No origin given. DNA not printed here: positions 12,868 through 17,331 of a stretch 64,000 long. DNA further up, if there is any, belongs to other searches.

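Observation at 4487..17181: Head-to-tail array of three ~4.1-kb paralogs encoding giant secreted double-RCC1-propeller proteins with a variable head and constant stalk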

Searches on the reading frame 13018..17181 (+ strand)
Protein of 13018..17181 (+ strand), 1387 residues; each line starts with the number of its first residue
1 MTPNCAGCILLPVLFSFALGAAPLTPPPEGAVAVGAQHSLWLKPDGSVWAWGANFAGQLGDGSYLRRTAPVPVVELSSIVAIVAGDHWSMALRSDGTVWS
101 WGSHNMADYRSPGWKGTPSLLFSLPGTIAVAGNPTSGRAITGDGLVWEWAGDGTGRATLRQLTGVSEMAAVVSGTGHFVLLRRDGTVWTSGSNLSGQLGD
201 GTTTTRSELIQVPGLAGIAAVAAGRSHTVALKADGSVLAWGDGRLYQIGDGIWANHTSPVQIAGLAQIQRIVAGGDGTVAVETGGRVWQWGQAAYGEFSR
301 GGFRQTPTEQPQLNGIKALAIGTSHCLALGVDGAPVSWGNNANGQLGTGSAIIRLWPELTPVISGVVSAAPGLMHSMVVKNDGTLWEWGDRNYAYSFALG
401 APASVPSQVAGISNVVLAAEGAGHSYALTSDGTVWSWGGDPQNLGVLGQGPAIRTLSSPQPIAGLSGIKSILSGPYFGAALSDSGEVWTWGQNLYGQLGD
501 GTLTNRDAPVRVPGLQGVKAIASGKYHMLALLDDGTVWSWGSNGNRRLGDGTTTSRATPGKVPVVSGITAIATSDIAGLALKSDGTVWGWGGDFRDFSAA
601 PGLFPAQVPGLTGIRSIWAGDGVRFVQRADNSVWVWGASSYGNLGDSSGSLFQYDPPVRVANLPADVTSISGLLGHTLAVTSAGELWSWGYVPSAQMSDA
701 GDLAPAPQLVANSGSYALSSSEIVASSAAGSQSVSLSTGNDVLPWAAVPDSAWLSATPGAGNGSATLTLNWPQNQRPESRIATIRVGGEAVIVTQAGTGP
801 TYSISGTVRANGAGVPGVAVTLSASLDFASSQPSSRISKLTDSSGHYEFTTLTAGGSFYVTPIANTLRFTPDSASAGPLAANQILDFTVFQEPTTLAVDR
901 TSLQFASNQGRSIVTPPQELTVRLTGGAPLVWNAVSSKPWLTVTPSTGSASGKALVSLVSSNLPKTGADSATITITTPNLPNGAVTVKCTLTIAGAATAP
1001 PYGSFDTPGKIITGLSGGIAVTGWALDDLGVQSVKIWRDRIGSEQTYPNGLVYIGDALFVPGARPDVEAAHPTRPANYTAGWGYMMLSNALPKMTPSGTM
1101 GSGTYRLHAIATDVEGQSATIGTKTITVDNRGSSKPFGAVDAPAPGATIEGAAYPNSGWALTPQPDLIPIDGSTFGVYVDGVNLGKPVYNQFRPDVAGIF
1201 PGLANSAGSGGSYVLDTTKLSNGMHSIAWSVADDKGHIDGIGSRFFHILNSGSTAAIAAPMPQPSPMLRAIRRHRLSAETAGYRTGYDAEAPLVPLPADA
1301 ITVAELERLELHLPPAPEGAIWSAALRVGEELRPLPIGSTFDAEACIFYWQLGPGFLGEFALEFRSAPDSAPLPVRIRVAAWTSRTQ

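Call 7: search_protein_families(library=pfam, proteins=[window:13018-17181:+], max_evalue=0.01)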
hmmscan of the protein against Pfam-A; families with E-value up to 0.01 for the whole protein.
window:13018-17181:+ (1387 aa): 8 families
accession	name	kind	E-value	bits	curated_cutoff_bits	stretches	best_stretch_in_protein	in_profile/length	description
PF25390.1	WD40_RLD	-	9.3e-123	410.6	150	4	163-449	29-332/363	RCC1-like domain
PF13540.12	RCC1_2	-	7.3e-67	220.1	22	8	518-545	1-28/30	Regulator of chromosome condensation (RCC1) repeat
PF00415.24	RCC1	-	1.3e-66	221.4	21.7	7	484-531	1-50/50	Regulator of chromosome condensation (RCC1) repeat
PF25384.1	Alsin_RLD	-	1.1e-15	58.3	100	1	185-252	242-311/405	Alsin RCC1-like domain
PF19190.6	BACON_2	-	1.9e-14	53.8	25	2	896-990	2-92/94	Viral BACON domain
PF13004.13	BACON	-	1.9e-07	31.4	25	1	745-796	3-61/61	Putative binding domain, N-terminal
PF13620.12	CarboxypepD_reg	-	3.4e-05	24.5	32.3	1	803-861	1-53/82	Carboxypeptidase regulatory-like domain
PF17210.9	SdrD_B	-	0.00028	21.5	29.7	1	808-876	17-79/112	SdrD B-like domain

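Call 8: search_protein_families(library=ncbifam, proteins=[window:13018-17181:+], max_evalue=0.01)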
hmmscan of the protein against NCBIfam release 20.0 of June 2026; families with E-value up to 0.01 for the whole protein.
window:13018-17181:+ (1387 aa): 0 families

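Call 22: find_homologous_proteins(query=window:13018-17178:+)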
Query window:13018-17178:+ (1387 aa): 6059 proteins with E <= 0.001 among 8000 candidates; the best 120 are listed.
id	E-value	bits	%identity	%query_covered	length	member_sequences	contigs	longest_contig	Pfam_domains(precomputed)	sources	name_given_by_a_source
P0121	0.0e+0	3105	100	100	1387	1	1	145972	PF19190.7,PF00415.25,PF13004.14,PF13540.13,PF25384.2,PF25390.2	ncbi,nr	ncbi:MAG: hypothetical protein IPP47_19410 [Bryobacterales bacterium]|nr:hypothetical protein [Bryob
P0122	0.0e+0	2250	74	99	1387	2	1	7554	PF19190.7,PF00415.25,PF13540.13,PF25384.2,PF25390.2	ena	-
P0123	0.0e+0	1791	63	99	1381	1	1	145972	PF19190.7,PF00415.25,PF13540.13,PF25384.2,PF25390.2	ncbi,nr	ncbi:MAG: hypothetical protein IPP47_19395 [Bryobacterales bacterium]|nr:hypothetical protein [Bryob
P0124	0.0e+0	1780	63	98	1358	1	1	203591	PF19190.7,PF00415.25,PF13004.14,PF13540.13,PF25384.2,PF25390.2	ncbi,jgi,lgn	ncbi:MAG TPA: BACON domain-containing carbohydrate-binding protein [Paludibaculum sp.]|jgi:alpha-tub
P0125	0.0e+0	1572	56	99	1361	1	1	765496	PF19190.7,PF00415.25,PF13004.14,PF13540.13,PF25384.2,PF25390.2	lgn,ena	-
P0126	0.0e+0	1548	56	99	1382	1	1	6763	PF19190.7,PF00415.25,PF13004.14,PF13540.13,PF25384.2,PF25390.2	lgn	-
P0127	0.0e+0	1449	60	87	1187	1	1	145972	PF19190.7,PF00415.25,PF13004.14,PF13540.13,PF25384.2,PF25390.2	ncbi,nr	ncbi:MAG: hypothetical protein IPP47_19400 [Bryobacterales bacterium]|nr:hypothetical protein [Bryob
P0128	0.0e+0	1182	34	52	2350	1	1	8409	PF00415.25,PF17957.8,PF13540.13,PF25384.2,PF25390.2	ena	-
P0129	0.0e+0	1145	35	48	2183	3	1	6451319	PF00415.25,PF25788.3,PF13540.13,PF25384.2,PF25390.2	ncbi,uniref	ncbi:hypothetical protein NYE33_14835 [Paenibacillus sp. FSL R10-2199]|uniref:RCC1 domain-containing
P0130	0.0e+0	1038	49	35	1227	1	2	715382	PF19190.7,PF00415.25,PF13540.13,PF25384.2,PF25390.2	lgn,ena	-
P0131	5.0e-297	1007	34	48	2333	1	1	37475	PF00415.25,PF18998.7,PF13540.13,PF25384.2,PF25390.2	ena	-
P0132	2.6e-294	998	37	55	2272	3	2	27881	PF19190.7,PF00415.25,PF13004.14,PF13540.13,PF25384.2,PF25390.2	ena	-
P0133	1.3e-292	992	34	52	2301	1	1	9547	PF02412.24,PF00415.25,PF13540.13,PF25384.2,PF25390.2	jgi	-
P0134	3.5e-285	968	35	48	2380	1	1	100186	PF16655.13,PF25059.2,PF00415.25,PF13540.13,PF25384.2,PF00041.28,PF16656.12,PF25390.2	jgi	jgi:alpha-tubulin suppressor-like RCC1 family protein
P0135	2.2e-284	965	38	85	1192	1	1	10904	PF19190.7,PF00415.25,PF13540.13,PF25384.2,PF25390.2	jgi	jgi:alpha-tubulin suppressor-like RCC1 family protein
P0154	4.2e-234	798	36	48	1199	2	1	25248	PF00415.25,PF18962.8,PF13540.13,PF25384.2,PF25390.2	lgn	-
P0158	4.8e-230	785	36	45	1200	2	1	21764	PF00415.25,PF18962.8,PF13540.13,PF25384.2,PF25390.2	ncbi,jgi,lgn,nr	ncbi:MAG TPA: T9SS type A sorting domain-containing protein [Bacteroidia bacterium]|nr:T9SS type A s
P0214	4.2e-194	666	41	24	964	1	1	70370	PF07679.23,PF13895.13,PF00404.25,PF00415.25,PF13927.13,PF13540.13,PF25384.2,PF25390.2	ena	-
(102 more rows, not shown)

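Call 24: find_encoding_contigs(protein=P0124, flank=10000, max_places=3)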
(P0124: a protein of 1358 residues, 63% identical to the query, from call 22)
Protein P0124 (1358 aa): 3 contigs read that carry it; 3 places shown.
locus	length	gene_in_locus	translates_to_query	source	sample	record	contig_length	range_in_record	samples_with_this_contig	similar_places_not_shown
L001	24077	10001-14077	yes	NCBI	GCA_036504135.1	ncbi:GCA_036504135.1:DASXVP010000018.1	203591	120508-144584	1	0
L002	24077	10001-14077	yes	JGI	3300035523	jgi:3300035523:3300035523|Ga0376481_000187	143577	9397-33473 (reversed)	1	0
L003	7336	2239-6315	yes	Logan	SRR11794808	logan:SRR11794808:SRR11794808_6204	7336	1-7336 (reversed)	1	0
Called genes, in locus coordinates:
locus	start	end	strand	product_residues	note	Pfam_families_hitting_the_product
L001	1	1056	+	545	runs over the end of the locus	PF00089:Trypsin, PF13365:Trypsin_2, PF00595:PDZ (weak), PF13180:PDZ_2, PF17820:PDZ_6, PF00595:PDZ (weak), PF13180:PDZ_2 (weak), PF17820:PDZ_6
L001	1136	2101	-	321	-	PF01370:Epimerase, PF16363:GDP_Man_Dehyd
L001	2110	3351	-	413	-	PF07498:Rho_N, PF07497:Rho_RNA_bind, PF00006:ATP-synt_ab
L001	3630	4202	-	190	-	PF00009:GTP_EFTU (faint), PF01926:MMR_HSR1, PF02421:FeoB_N, PF03193:RsgA_GTPase (faint), PF00350:Dynamin_N (faint)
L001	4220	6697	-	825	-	PF02190:LON_substr_bdg, PF00004:AAA, PF07728:AAA_5, PF22667:Lon_lid, PF05362:Lon_C, PF13541:ChlI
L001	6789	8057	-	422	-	PF06689:zf-C4_ClpX, PF00493:MCM (weak), PF05496:RuvB_N (weak), PF00004:AAA, PF07724:AAA_2, PF07728:AAA_5 (weak), PF13401:AAA_22 (weak), PF10431:ClpB_D2-small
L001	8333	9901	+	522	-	PF04389:Peptidase_M28, PF01546:Peptidase_M20 (weak)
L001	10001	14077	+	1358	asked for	PF25390:WD40_RLD, PF00415:RCC1, PF25390:WD40_RLD, PF00415:RCC1, PF13540:RCC1_2, PF25390:WD40_RLD, PF13540:RCC1_2, PF00415:RCC1, +9 more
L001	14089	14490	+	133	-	-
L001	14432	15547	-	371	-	PF13439:Glyco_transf_4, PF13579:Glyco_trans_4_4, PF13477:Glyco_trans_4_2, PF20706:GT4-conflict, PF00534:Glycos_transf_1, PF13692:Glyco_trans_1_4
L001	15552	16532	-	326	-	PF04041:Glyco_hydro_130 (faint), PF00251:Glyco_hydro_32N, PF04616:Glyco_hydro_43 (faint)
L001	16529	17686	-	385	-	PF07730:HisKA_3, PF02518:HATPase_c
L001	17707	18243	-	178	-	PF01135:PCMT (weak), PF02353:CMAS (weak), PF13847:Methyltransf_31 (weak), PF13649:Methyltransf_25 (weak)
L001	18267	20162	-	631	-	PF25852:DUF6242_C (faint), PF15902:Sortilin-Vps10 (faint)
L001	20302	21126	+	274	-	-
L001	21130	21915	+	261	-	PF06439:3keto-disac_hyd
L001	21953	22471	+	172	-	-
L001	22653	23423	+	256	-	PF02585:PIG-L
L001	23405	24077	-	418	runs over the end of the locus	-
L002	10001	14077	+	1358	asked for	PF25390:WD40_RLD, PF00415:RCC1, PF25390:WD40_RLD, PF00415:RCC1, PF13540:RCC1_2, PF25390:WD40_RLD, PF13540:RCC1_2, PF00415:RCC1, +9 more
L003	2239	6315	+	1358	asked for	PF25390:WD40_RLD, PF00415:RCC1, PF25390:WD40_RLD, PF00415:RCC1, PF13540:RCC1_2, PF25390:WD40_RLD, PF13540:RCC1_2, PF00415:RCC1, +9 more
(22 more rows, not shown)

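Call 25: find_encoding_contigs(protein=P0125, flank=10000, max_places=3)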
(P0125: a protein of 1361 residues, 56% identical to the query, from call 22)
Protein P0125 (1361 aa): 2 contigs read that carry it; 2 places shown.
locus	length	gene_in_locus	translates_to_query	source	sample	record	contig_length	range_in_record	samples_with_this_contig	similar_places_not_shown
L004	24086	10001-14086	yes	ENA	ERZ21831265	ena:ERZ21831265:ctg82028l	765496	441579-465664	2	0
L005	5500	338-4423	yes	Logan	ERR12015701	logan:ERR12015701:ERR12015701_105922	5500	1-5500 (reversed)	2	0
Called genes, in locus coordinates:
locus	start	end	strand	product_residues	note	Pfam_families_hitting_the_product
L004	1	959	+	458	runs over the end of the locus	PF00078:RVT_1, PF08388:GIIM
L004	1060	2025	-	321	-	PF01370:Epimerase, PF04321:RmlD_sub_bind (weak), PF16363:GDP_Man_Dehyd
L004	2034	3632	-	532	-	PF07498:Rho_N, PF07497:Rho_RNA_bind, PF00006:ATP-synt_ab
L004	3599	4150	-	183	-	PF00009:GTP_EFTU (faint), PF00350:Dynamin_N (faint), PF01926:MMR_HSR1, PF02421:FeoB_N, PF03193:RsgA_GTPase (faint)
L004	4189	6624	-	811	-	PF02190:LON_substr_bdg, PF00004:AAA, PF07728:AAA_5, PF22667:Lon_lid, PF05362:Lon_C, PF13541:ChlI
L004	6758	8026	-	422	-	PF06689:zf-C4_ClpX, PF00493:MCM (weak), PF05496:RuvB_N (weak), PF00004:AAA, PF07724:AAA_2, PF07728:AAA_5 (weak), PF13401:AAA_22 (weak), PF10431:ClpB_D2-small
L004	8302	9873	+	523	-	PF04389:Peptidase_M28, PF01546:Peptidase_M20 (weak)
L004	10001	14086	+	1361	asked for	PF00415:RCC1, PF25390:WD40_RLD, PF13540:RCC1_2, PF00415:RCC1, PF13540:RCC1_2, PF00415:RCC1, PF25390:WD40_RLD, PF13540:RCC1_2, +8 more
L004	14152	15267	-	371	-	PF13439:Glyco_transf_4, PF13579:Glyco_trans_4_4, PF13477:Glyco_trans_4_2, PF20706:GT4-conflict, PF00534:Glycos_transf_1, PF13692:Glyco_trans_1_4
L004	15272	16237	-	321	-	PF04041:Glyco_hydro_130 (faint), PF00251:Glyco_hydro_32N (weak), PF04616:Glyco_hydro_43 (faint)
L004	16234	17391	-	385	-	PF07730:HisKA_3, PF02518:HATPase_c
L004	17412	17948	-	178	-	PF08123:DOT1 (weak), PF01135:PCMT (weak), PF02353:CMAS (weak), PF13847:Methyltransf_31 (weak), PF13649:Methyltransf_25 (weak)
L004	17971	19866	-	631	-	-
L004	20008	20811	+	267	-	PF04773:FecR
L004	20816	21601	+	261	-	PF06439:3keto-disac_hyd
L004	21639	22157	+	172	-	-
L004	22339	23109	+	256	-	PF02585:PIG-L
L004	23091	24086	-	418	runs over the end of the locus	-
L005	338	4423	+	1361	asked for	PF00415:RCC1, PF25390:WD40_RLD, PF13540:RCC1_2, PF00415:RCC1, PF13540:RCC1_2, PF00415:RCC1, PF25390:WD40_RLD, PF13540:RCC1_2, +8 more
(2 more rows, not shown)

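Call 27: find_encoding_contigs(protein=P0122, flank=10000, max_places=3)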
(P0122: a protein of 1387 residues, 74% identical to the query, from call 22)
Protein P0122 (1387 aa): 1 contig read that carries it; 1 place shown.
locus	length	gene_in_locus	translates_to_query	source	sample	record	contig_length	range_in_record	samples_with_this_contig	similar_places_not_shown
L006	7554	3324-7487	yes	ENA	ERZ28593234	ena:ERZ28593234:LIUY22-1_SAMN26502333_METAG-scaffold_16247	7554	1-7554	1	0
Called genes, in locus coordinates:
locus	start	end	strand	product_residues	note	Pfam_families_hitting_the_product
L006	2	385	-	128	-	?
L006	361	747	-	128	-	PF07332:Phage_holin_3_6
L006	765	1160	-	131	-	-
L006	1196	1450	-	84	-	PF04226:Transgly_assoc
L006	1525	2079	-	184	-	PF11181:YflT (weak)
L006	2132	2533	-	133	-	PF04972:BON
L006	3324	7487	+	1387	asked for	PF25390:WD40_RLD, PF00415:RCC1, PF00415:RCC1, PF13540:RCC1_2, PF25390:WD40_RLD, PF00415:RCC1, PF13540:RCC1_2, PF25390:WD40_RLD, +7 more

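Call 45: search_protein_families(library=pfam, proteins=[L001:14089-14490:+], max_evalue=10)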
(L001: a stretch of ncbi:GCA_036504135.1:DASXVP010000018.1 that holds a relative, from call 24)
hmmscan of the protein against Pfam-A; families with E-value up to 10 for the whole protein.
L001:14089-14490:+ (133 aa): 0 families

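Call 77: search_protein_families(library=padloc, proteins=[window:13018-17178:+], max_evalue=0.001)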
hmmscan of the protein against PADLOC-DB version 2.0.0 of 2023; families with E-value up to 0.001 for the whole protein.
window:13018-17178:+ (1387 aa): 0 families
